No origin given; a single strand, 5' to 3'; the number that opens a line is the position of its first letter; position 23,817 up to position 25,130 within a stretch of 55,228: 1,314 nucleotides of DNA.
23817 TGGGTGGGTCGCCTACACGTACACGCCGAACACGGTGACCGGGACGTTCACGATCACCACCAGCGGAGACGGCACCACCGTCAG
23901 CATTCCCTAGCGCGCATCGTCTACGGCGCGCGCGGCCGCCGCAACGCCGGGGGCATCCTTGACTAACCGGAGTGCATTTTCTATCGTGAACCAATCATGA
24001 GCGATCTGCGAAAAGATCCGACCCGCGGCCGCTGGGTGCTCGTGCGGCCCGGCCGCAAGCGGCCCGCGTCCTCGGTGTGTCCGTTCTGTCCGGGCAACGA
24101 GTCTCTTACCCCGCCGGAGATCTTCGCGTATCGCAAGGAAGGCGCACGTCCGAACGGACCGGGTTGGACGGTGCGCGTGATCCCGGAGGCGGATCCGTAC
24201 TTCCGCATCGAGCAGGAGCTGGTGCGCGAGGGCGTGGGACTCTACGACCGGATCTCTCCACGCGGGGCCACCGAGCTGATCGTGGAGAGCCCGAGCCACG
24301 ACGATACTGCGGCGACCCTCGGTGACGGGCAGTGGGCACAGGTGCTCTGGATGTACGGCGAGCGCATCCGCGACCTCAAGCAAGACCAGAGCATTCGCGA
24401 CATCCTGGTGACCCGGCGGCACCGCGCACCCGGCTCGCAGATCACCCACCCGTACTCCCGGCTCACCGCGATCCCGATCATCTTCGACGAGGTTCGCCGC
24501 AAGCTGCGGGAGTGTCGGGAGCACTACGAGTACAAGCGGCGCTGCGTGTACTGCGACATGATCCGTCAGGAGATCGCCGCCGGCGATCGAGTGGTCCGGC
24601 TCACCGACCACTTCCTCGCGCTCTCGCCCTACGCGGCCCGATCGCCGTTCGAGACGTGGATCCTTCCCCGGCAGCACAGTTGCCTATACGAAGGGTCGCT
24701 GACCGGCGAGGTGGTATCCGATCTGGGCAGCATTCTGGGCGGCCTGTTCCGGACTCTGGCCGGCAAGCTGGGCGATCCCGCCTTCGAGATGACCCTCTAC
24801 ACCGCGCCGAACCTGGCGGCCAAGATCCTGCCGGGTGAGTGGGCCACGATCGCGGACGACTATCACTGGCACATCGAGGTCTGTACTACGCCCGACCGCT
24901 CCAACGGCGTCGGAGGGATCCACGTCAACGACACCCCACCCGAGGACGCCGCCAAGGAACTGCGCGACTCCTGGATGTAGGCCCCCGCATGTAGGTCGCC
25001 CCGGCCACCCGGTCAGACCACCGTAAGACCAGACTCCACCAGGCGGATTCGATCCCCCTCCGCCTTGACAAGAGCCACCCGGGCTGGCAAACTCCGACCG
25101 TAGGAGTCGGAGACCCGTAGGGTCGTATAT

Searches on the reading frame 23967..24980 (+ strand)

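Call 62: search_protein_families(library=pfam, proteins=[window:23967-24980:+], max_evalue=0.001)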
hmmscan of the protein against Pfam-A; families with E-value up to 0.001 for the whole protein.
window:23967-24980:+ (337 aa): 1 family
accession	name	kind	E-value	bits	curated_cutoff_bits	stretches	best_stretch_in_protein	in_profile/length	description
PF02744.22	GalP_UDP_tr_C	-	7.3e-08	32.8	29.2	1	187-262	8-83/165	Galactose-1-phosphate uridyl transferase, C-terminal domain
